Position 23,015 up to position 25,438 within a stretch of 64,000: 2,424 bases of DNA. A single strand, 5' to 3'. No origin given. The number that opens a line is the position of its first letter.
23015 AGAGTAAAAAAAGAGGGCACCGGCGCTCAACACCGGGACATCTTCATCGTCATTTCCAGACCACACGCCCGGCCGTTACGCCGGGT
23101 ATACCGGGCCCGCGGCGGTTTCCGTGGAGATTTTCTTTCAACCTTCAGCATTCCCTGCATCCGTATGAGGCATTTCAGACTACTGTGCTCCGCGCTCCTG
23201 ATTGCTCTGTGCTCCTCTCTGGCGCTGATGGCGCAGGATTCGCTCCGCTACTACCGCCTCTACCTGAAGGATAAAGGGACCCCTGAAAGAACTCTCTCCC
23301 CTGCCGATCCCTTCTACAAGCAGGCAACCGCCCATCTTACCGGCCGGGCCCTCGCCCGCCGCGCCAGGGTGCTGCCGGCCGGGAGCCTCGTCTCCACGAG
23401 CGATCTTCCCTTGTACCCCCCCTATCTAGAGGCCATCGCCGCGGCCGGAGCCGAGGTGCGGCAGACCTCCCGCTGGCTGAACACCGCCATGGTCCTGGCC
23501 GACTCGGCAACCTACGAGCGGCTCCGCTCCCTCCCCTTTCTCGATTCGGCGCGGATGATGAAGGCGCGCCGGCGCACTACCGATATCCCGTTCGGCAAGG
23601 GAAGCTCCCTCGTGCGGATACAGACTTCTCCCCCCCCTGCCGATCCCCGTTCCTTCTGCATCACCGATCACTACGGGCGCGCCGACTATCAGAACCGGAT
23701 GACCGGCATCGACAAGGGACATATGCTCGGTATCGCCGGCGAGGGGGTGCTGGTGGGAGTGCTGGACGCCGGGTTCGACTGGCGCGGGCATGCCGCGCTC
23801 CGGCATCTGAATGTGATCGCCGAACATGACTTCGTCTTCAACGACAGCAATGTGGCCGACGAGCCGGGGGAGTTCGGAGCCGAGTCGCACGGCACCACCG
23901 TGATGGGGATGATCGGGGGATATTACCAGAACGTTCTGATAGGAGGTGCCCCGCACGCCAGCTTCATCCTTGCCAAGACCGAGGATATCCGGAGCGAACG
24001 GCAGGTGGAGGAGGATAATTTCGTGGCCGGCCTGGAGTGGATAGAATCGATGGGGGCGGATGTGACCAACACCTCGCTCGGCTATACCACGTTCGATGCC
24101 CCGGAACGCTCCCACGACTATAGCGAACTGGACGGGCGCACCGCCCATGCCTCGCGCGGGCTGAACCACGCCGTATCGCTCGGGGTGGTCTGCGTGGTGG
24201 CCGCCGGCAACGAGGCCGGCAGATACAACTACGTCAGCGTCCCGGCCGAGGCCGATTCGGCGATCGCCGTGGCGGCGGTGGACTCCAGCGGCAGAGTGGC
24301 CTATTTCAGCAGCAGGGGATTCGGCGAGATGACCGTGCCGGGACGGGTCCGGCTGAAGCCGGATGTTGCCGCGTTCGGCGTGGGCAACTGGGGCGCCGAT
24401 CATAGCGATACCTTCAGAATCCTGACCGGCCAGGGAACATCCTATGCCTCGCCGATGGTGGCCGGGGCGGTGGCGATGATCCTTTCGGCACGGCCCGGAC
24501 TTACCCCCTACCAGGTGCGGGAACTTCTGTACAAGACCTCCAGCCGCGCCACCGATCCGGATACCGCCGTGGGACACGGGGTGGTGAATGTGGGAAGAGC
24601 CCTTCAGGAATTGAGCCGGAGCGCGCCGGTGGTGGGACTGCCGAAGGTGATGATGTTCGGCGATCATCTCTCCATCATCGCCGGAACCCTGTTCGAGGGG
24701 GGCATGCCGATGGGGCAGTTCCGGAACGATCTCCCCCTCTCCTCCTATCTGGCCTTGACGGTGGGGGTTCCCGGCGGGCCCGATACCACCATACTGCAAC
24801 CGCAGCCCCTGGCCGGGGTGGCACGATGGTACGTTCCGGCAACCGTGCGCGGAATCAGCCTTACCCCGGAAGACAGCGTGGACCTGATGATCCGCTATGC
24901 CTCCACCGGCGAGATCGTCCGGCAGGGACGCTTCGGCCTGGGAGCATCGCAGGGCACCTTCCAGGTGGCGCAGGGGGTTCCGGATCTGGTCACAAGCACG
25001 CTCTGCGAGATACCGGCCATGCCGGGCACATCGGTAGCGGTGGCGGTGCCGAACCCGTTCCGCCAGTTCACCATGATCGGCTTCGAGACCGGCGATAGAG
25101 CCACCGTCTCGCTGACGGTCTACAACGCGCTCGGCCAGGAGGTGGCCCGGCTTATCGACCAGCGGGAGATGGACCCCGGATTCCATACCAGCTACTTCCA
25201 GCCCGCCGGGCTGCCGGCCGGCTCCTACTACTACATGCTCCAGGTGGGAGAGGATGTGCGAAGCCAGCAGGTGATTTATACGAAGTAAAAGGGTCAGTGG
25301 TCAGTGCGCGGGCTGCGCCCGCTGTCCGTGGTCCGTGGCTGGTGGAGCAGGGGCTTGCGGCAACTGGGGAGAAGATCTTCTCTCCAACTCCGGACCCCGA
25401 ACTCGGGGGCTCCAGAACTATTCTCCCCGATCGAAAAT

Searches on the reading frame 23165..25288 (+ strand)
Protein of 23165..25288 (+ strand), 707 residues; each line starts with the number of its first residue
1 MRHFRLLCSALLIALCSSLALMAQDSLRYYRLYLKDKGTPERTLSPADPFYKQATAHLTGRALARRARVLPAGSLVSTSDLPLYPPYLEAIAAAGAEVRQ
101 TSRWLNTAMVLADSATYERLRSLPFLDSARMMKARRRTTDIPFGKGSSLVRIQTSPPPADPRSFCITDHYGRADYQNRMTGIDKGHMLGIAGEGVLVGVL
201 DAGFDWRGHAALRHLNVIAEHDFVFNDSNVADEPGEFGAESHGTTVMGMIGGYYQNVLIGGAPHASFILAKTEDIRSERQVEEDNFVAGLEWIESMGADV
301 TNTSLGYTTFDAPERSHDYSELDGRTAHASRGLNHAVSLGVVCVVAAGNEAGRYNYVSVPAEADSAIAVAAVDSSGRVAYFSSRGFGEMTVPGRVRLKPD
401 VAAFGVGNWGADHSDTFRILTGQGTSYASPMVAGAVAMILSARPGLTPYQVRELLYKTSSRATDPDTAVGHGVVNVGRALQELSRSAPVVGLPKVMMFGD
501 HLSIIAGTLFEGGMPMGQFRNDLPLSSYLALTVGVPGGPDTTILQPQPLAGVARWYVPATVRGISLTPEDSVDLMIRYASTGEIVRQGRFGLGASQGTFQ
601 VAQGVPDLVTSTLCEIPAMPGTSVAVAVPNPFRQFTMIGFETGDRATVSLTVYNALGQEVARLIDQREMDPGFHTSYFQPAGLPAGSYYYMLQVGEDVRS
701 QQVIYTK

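Call 83: search_protein_families(library=pfam, proteins=[window:23165-25288:+], max_evalue=0.0001)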
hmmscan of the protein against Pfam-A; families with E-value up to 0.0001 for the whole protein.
window:23165-25288:+ (707 aa): 1 family
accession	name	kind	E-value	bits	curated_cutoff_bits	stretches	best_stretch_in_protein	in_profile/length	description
PF00082.27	Peptidase_S8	-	1.8e-40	139.5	21.8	1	192-472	1-288/288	Subtilase family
